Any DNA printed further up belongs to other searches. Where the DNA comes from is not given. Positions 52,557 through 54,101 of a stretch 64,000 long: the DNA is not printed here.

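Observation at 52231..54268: Compact RiPP-like operon: precursor peptide (C-terminal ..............), radical SAM/SPASM maturase with RRE-like N-terminus, and GNAT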

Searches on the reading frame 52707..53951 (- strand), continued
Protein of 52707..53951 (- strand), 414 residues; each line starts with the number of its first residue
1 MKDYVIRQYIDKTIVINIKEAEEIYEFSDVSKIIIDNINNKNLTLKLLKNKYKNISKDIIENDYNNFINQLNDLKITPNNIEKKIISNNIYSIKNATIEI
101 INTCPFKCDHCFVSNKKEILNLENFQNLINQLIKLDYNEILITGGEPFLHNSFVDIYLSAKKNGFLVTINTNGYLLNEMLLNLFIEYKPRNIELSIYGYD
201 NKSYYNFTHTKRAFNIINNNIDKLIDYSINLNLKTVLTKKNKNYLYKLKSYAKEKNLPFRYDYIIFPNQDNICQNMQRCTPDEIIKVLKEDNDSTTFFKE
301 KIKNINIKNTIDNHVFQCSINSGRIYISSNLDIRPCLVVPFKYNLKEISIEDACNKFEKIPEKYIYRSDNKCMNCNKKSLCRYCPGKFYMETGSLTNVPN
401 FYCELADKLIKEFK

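Call 39: fold_search(model_id=the predicted structure, library=pdb)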
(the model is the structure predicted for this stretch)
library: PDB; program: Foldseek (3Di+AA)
matches with E <= 10: 1580; with E <= 0.001: 119
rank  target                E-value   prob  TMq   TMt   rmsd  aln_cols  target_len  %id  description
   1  5why_B                1.7e-17  1.00  0.56  0.55  19.2       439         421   20  Structural Insights into Thioether Bond Formation in the Biosynthesis of Sactipeptides (released 2017-07-26)
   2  5why_A                3.1e-17  1.00  0.56  0.56  19.2       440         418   20  Structural Insights into Thioether Bond Formation in the Biosynthesis of Sactipeptides (released 2017-07-26)
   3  5wgg_A                9.2e-17  1.00  0.56  0.53  19.3       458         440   20  Structural Insights into Thioether Bond Formation in the Biosynthesis of Sactipeptides (released 2017-07-26)
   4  5v1s_B                3.6e-16  1.00  0.58  0.56  10.2       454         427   16  Crystal structure of Streptococcus suis SuiB bound to S-adenosylmethionine (released 2017-08-30)
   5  5v1q_A                7.3e-16  1.00  0.59  0.57  10.0       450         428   17  Crystal structure of Streptococcus suis SuiB (released 2017-08-30)
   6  5v1t_A                2.0e-15  1.00  0.59  0.56  10.0       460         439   16  Crystal structure of Streptococcus suis SuiB bound to precursor peptide SuiA (released 2017-08-30)
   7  5v1s_A                2.5e-15  1.00  0.59  0.58  10.2       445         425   16  Crystal structure of Streptococcus suis SuiB bound to S-adenosylmethionine (released 2017-08-30)
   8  5v1q_B                3.0e-15  1.00  0.59  0.56  10.1       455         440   16  Crystal structure of Streptococcus suis SuiB (released 2017-08-30)
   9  6efn                  1.1e-14  1.00  0.48  0.51   9.5       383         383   18  Structure of a RiPP maturase, SkfB (released 2018-10-24)
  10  4k37_A                5.2e-14  1.00  0.57  0.64   5.5       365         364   17  Native anSMEcpe with bound AdoMet (released 2013-05-08)
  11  4k38_B                9.4e-14  1.00  0.57  0.64   5.7       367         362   17  Native anSMEcpe with bound AdoMet and Kp18Cys peptide (released 2013-05-08)
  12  4k36_B                1.1e-13  1.00  0.57  0.64   5.5       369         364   17  His6 tagged anSMEcpe with bound AdoMet (released 2013-05-08)
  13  4k37_B                1.3e-13  1.00  0.61  0.68   4.9       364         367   17  Native anSMEcpe with bound AdoMet (released 2013-05-08)
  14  4k36_A                1.3e-13  1.00  0.58  0.62   5.6       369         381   18  His6 tagged anSMEcpe with bound AdoMet (released 2013-05-08)
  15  4k39_A                2.7e-13  1.00  0.59  0.67   5.0       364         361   17  Native anSMEcpe with bound AdoMet and Cp18Cys peptide (released 2013-05-08)
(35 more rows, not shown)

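Call 44: find_encoding_contigs(protein=P0045, flank=4000, max_places=2)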
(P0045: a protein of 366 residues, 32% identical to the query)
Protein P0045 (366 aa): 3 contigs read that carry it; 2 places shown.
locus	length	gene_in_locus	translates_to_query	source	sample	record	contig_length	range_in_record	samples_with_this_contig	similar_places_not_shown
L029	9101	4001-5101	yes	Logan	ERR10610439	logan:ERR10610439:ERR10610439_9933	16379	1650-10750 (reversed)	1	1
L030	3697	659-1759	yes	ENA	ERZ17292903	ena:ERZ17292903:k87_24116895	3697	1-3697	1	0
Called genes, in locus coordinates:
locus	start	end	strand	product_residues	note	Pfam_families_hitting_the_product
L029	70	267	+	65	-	PF13560:HTH_31, PF12844:HTH_19, PF01381:HTH_3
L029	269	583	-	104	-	-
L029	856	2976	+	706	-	PF03477:ATP-cone, PF13597:NRDD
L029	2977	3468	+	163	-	PF13353:Fer4_12, PF04055:Radical_SAM (weak)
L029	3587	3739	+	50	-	-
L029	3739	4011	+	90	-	PF05402:PqqD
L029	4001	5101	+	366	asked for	PF04055:Radical_SAM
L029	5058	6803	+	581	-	PF00717:Peptidase_S24 (weak), PF04055:Radical_SAM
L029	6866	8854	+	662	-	PF00580:UvrD-helicase, PF13245:AAA_19, PF13361:UvrD_C (weak), PF13538:UvrD_C_2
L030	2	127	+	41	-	?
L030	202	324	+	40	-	-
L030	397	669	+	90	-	PF05402:PqqD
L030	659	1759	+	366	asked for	PF04055:Radical_SAM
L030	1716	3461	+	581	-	PF00717:Peptidase_S24 (weak), PF04055:Radical_SAM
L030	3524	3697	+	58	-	?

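Call 45: find_encoding_contigs(protein=P0040, flank=4000, max_places=2)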
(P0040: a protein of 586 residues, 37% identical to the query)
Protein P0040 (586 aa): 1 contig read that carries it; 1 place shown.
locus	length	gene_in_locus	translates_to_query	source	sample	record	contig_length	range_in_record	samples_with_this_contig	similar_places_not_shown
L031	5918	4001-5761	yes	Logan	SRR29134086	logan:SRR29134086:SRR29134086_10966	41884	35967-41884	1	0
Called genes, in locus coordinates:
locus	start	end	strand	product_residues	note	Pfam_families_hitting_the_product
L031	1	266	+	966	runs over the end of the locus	PF02463:SMC_N (faint), PF03193:RsgA_GTPase (faint), PF13481:AAA_25 (faint), PF00005:ABC_tran (faint), PF13175:AAA_15 (faint), PF13476:AAA_23 (faint), PF17760:UvrA_inter, PF17755:UvrA_DNA-bind, +2 more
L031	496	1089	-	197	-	-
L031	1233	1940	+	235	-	-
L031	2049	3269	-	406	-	PF05580:Peptidase_S55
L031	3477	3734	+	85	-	PF00312:Ribosomal_S15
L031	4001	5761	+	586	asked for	PF04055:Radical_SAM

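Call 46: find_encoding_contigs(protein=P0001, flank=4000, max_places=3)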
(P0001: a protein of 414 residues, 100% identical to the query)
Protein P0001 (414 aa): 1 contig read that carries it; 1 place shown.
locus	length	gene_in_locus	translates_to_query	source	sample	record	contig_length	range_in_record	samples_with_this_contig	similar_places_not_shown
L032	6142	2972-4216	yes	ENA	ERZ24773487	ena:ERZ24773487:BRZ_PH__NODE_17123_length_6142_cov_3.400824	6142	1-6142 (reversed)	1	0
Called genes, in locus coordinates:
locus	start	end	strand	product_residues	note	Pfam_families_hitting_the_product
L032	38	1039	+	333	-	PF01073:3Beta_HSD, PF01370:Epimerase, PF02719:Polysacc_synt_2, PF04321:RmlD_sub_bind, PF05368:NmrA (weak), PF13460:NAD_binding_10, PF16363:GDP_Man_Dehyd, PF07993:NAD_binding_4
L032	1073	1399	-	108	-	-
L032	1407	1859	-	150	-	PF09685:MamF_MmsF (weak)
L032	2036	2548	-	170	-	PF10688:Imp-YgjV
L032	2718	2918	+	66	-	-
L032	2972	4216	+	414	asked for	PF04055:Radical_SAM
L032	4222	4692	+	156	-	PF00583:Acetyltransf_1 (weak), PF13673:Acetyltransf_10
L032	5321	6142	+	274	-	?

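Call 81: search_protein_families(library=padloc, proteins=[window:52707-53951:-], max_evalue=0.01)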
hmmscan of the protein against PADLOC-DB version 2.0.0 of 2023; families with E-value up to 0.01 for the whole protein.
window:52707-53951:- (414 aa): 2 families
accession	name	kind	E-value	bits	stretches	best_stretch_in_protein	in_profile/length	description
PDLC02903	pVip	-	1.8e-16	58.4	1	99-243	5-151/257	Viperins not associated with kinases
PDLC02904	pVip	-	2.7e-15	54.6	1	100-243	9-155/262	Viperins associated with kinases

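Call 82: search_protein_families(library=pfam, alignment_id=A1, max_evalue=0.1)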
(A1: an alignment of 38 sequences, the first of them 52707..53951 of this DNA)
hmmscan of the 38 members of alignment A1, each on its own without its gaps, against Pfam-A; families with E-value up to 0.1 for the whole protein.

A. member 1, window:52707-53951:- (414 aa): 3 families
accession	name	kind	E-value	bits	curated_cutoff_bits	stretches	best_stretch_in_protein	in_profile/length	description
PF04055.27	Radical_SAM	-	7.5e-17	62.4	29.5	1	98-232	1-146/166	Radical SAM superfamily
PF13353.11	Fer4_12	-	7.6e-05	23.5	22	1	101-181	12-99/137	4Fe-4S single cluster domain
PF02445.21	NadA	-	0.012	15.1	27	1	223-301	210-281/295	Quinolinate synthetase A protein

B. families by the number of members that match (of 38 scanned): 31 families (the first 25 are shown)
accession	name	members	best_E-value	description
PF04055.27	Radical_SAM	38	3.4e-25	Radical SAM superfamily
PF13353.11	Fer4_12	37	2.1e-06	4Fe-4S single cluster domain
PF05402.18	PqqD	15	4.7e-06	Coenzyme PQQ synthesis protein D (PqqD)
PF13302.13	Acetyltransf_3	12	1.7e-07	Acetyltransferase (GNAT) domain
PF13673.13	Acetyltransf_10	11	1.8e-09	Acetyltransferase (GNAT) domain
PF00583.31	Acetyltransf_1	9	1e-07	Acetyltransferase (GNAT) family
PF13186.11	SPASM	8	0.00031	Iron-sulfur cluster-binding domain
PF08445.16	FR47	5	4e-09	FR47-like protein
PF13508.13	Acetyltransf_7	5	5.2e-05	Acetyltransferase (GNAT) domain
PF15499.12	Peptidase_C98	2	0.0013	Ubiquitin-specific peptidase-like, SUMO isopeptidase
PF01791.15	DeoC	2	0.038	DeoC/LacD family aldolase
PF12646.12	DUF3783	2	0.041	Domain of unknown function (DUF3783)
PF13420.13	Acetyltransf_4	1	5.9e-05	Acetyltransferase (GNAT) domain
PF15405.12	PH_5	1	0.0012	Pleckstrin homology domain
PF18953.6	SAP_new25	1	0.0016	SAP domain-containing new25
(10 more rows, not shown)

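Call 83: search_protein_representatives(alignment_id=A1)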
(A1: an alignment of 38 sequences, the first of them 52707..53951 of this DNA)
Query: 38 sequences, 416 profile positions. Proteins with E-value up to 0.001 (for the whole library): 91586; up to 1e-10: 34740; up to 1e-30: 3939. The best 150 are listed.
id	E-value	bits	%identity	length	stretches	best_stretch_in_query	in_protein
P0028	7.2e-160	548.9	-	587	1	2-414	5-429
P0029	1.7e-147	508.1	-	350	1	72-415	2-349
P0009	2.7e-140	484.4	-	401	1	29-413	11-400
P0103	9.3e-135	466.1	-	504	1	71-415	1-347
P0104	7.7e-115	400.5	-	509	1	74-414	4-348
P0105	3.1e-114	398.5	-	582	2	3-414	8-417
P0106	5.0e-109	381.4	-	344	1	71-413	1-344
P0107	4.6e-108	378.2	-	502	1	78-415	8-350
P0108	4.9e-107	374.8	-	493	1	14-414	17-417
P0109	1.7e-106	373.1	-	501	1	2-414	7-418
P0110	1.4e-105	370.1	-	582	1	3-413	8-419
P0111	5.1e-105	368.2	-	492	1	74-410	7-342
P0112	6.3e-105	367.9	-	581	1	5-414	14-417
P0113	2.6e-103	362.6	-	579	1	3-414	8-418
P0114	3.1e-103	362.3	-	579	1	3-414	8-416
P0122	3.8e-95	335.7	-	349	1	72-411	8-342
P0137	4.3e-82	292.7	-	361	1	94-407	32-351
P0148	1.2e-79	284.6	-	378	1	93-414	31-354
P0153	2.0e-78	280.6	-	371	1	92-406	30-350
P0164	1.9e-76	274.0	-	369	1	89-407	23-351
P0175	3.7e-75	269.8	-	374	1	90-415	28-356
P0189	8.9e-74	265.3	-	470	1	93-407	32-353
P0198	4.1e-73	263.1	-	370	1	92-407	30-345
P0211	9.5e-72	258.6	-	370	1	93-410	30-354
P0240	5.8e-70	252.7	-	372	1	82-414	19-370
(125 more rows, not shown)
